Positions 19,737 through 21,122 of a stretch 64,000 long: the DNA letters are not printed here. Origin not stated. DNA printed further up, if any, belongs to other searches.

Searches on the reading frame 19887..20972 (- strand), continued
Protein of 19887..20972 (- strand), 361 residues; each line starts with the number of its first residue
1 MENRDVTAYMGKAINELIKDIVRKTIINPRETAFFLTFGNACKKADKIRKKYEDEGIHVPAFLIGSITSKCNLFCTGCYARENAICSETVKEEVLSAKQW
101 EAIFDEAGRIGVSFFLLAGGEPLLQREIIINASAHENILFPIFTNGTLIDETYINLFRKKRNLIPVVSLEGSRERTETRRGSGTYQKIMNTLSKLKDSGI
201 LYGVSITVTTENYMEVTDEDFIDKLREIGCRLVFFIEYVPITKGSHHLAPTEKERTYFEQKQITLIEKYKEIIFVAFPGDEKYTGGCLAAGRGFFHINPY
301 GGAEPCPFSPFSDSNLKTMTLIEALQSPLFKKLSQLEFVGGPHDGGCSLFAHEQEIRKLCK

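Call 30: fold_search(model_id=the predicted structure, library=pdb)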
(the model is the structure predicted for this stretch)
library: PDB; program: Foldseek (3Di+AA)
matches with E <= 10: 1687; with E <= 0.001: 137
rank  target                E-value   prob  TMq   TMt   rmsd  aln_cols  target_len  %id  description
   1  6efn                  1.2e-16  1.00  0.62  0.59   3.6       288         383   21  Structure of a RiPP maturase, SkfB (released 2018-10-24)
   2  5v1q_B                5.1e-15  1.00  0.67  0.56   4.9       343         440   17  Crystal structure of Streptococcus suis SuiB (released 2017-08-30)
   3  5v1t_A                2.8e-14  1.00  0.64  0.53   5.3       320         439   18  Crystal structure of Streptococcus suis SuiB bound to precursor peptide SuiA (released 2017-08-30)
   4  5v1s_A                5.4e-14  1.00  0.65  0.56   5.5       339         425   18  Crystal structure of Streptococcus suis SuiB bound to S-adenosylmethionine (released 2017-08-30)
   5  4k36_A                1.1e-13  1.00  0.56  0.53   9.4       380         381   17  His6 tagged anSMEcpe with bound AdoMet (released 2013-05-08)
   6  5v1q_A                1.2e-13  1.00  0.63  0.54   5.0       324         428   19  Crystal structure of Streptococcus suis SuiB (released 2017-08-30)
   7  5v1s_B                1.4e-13  1.00  0.64  0.55   5.3       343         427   19  Crystal structure of Streptococcus suis SuiB bound to S-adenosylmethionine (released 2017-08-30)
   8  4k39_B                1.8e-13  1.00  0.59  0.59   8.3       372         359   18  Native anSMEcpe with bound AdoMet and Cp18Cys peptide (released 2013-05-08)
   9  4k38_B                1.8e-13  1.00  0.55  0.55   9.3       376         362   16  Native anSMEcpe with bound AdoMet and Kp18Cys peptide (released 2013-05-08)
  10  4k39_A                2.2e-13  1.00  0.58  0.58   8.6       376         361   18  Native anSMEcpe with bound AdoMet and Cp18Cys peptide (released 2013-05-08)
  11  4k37_A                2.2e-13  1.00  0.56  0.56   9.4       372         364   17  Native anSMEcpe with bound AdoMet (released 2013-05-08)
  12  4k37_B                2.2e-13  1.00  0.54  0.54   9.6       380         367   17  Native anSMEcpe with bound AdoMet (released 2013-05-08)
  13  4k38_A                2.6e-13  1.00  0.57  0.56   4.7       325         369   19  Native anSMEcpe with bound AdoMet and Kp18Cys peptide (released 2013-05-08)
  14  4k36_B                5.1e-13  1.00  0.57  0.56   7.7       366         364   17  His6 tagged anSMEcpe with bound AdoMet (released 2013-05-08)
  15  5why_A                1.6e-12  1.00  0.56  0.49   9.1       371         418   20  Structural Insights into Thioether Bond Formation in the Biosynthesis of Sactipeptides (released 2017-07-26)
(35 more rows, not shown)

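Call 31: list_cluster_members(proteins=[P0001, P0027, P0053, P0078, P0099, P0084, P0093, P0088])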
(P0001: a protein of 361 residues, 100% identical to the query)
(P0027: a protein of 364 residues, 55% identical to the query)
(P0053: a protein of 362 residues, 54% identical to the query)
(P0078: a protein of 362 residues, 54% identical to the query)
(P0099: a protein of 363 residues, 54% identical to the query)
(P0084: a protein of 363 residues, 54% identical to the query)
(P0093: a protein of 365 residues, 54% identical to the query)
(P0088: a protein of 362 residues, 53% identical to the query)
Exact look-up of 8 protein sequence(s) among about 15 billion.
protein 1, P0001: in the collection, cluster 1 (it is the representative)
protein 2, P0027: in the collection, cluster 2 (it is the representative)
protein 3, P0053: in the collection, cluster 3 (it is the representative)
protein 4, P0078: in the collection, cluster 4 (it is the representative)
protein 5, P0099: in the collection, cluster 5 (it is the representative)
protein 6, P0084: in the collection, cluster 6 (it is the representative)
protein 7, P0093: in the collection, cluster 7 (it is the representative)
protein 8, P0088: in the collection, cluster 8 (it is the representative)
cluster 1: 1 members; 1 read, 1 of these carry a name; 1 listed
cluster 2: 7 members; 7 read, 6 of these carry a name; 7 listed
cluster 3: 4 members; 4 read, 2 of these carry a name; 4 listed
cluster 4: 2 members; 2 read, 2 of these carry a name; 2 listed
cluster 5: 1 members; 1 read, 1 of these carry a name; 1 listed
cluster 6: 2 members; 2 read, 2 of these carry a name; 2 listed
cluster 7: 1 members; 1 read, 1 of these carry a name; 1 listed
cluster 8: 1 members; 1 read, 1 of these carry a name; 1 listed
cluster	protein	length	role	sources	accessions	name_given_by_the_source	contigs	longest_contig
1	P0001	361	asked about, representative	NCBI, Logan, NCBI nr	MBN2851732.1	MAG: radical SAM protein [Clostridia bacterium] | radical SAM protein [Clostridia bacterium]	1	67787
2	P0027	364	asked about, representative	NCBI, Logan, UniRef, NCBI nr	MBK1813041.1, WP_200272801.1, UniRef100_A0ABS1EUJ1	radical SAM protein [Clostridium sp. YIM B02505] | Radical SAM protein n=1 Tax=Clostridium yunnanense TaxID=2800325 RepID=A0ABS1EUJ1_9CLOT | radical SAM protein [Clostridium yunnanense]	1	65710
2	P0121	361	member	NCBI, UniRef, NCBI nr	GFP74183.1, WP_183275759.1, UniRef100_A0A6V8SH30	radical SAM protein [Clostridium fungisolvens] | GTP 3',8-cyclase n=1 Tax=Clostridium fungisolvens TaxID=1604897 RepID=A0A6V8SH30_9CLOT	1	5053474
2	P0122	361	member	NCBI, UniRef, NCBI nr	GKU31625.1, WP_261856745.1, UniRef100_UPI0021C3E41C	radical SAM protein [Clostridium folliculivorans] | radical SAM protein n=1 Tax=Clostridium folliculivorans TaxID=2886038 RepID=UPI0021C3E41C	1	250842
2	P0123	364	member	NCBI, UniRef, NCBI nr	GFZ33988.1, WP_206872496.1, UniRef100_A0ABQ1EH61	radical SAM protein [Clostridium zeae] | Radical SAM protein n=1 Tax=Clostridium zeae TaxID=2759022 RepID=A0ABQ1EH61_9CLOT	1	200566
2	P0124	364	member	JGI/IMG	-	MoaA/NifB/PqqE/SkfB family radical SAM enzyme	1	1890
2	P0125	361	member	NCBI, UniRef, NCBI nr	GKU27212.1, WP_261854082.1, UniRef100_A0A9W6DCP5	radical SAM protein [Clostridium folliculivorans] | Radical SAM protein n=1 Tax=Clostridium folliculivorans TaxID=2886038 ...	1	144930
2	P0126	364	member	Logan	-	-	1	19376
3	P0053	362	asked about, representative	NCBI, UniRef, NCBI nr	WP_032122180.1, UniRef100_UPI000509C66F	radical SAM protein [Clostridium amazonitimonense] | radical SAM protein n=1 Tax=Clostridium amazonitimonense TaxID=1499689 RepID=UPI000509C66F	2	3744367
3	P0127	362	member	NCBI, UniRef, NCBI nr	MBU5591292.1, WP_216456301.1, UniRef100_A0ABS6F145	radical SAM protein [Clostridium sp. MSJ-4] | Radical SAM protein n=1 Tax=Clostridium simiarum TaxID=2841506 RepID=A0ABS6F145_9CLOT | radical SAM protein [Clostridium simiarum]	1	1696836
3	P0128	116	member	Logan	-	-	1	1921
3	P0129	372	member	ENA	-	-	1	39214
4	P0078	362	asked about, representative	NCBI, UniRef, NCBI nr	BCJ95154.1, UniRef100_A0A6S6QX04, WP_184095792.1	radical SAM protein [Anaerocolumna cellulosilytica] | Radical SAM protein n=2 Tax=Anaerocolumna cellulosilytica TaxID=433286 ...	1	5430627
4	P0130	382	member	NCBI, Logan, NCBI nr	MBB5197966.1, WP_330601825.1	radical SAM protein [Anaerocolumna cellulosilytica] | MoaA/NifB/PqqE/SkfB family radical SAM enzyme [Anaerocolumna cellulosilytica]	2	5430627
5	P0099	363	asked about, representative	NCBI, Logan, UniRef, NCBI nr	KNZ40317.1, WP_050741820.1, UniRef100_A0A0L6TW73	radical SAM protein [Acetobacterium bakii] | Radical SAM protein n=1 Tax=Acetobacterium bakii TaxID=52689 RepID=A0A0L6TW73_9FIRM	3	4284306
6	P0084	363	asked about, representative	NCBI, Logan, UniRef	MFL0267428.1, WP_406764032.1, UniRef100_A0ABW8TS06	radical SAM/SPASM domain-containing protein [Candidatus Clostridium radicumherbarum] | Radical SAM/SPASM domain-containing protein n=1 Tax=Candidatus Clostridium ...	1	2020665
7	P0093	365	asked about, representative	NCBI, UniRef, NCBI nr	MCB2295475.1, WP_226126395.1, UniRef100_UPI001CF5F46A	radical SAM protein [Clostridium algoriphilum] | radical SAM protein n=1 Tax=Clostridium algoriphilum TaxID=198347 RepID=UPI001CF5F46A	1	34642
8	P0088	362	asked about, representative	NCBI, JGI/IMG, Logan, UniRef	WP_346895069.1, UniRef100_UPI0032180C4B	radical SAM protein [Clostridium sp. UBA7503] | radical SAM protein n=1 Tax=Clostridium sp. UBA7503 TaxID=1946377 RepID=UPI0032180C4B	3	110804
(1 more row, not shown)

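Call 37: search_protein_families(library=pfam, alignment_id=A3, max_evalue=0.001)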
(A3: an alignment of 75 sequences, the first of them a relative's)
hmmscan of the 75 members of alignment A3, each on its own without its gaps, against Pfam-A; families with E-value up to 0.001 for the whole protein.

A. member 1, L002:1257-2213:+ (319 aa): 0 families

B. families by the number of members that match (of 75 scanned): 75 families (the first 25 are shown)
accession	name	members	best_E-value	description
PF00440.29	TetR_N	8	4.9e-16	Bacterial regulatory proteins, tetR family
PF00255.25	GSHPx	7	6e-41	Glutathione peroxidase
PF00578.27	AhpC-TSA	7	2e-08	AhpC/TSA family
PF03551.20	PadR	4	1.5e-23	Transcriptional regulator PadR-like family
PF14512.11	TM1586_NiRdase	3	4.4e-68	Putative TM nitroreductase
PF22381.2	Staph_reg_Sar_Rot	3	1.6e-20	Transcriptional regulator SarA/Rot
PF01047.28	MarR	3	3.8e-18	MarR family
PF00881.29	Nitroreductase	3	2.8e-17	Nitroreductase family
PF12802.13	MarR_2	3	1.7e-12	MarR family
PF13601.12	HTH_34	3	1.3e-09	Winged helix DNA-binding domain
PF13463.12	HTH_27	3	8e-08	Winged helix DNA-binding domain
PF08534.16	Redoxin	3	4.3e-05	Redoxin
PF03591.19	AzlC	2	4.1e-44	AzlC protein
PF00005.33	ABC_tran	2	3.4e-34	ABC transporter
PF00072.30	Response_reg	2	3.1e-23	Response regulator receiver domain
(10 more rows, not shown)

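Call 41: search_protein_families(library=padloc, proteins=[window:19887-20972:-], max_evalue=0.001)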
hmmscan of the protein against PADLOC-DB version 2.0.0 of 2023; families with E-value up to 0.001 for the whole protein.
window:19887-20972:- (361 aa): 2 families
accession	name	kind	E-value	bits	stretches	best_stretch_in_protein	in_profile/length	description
PDLC02903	pVip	-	3.6e-15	54.1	1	67-259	6-190/257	Viperins not associated with kinases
PDLC02904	pVip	-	1.6e-11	42.3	1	67-226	9-163/262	Viperins associated with kinases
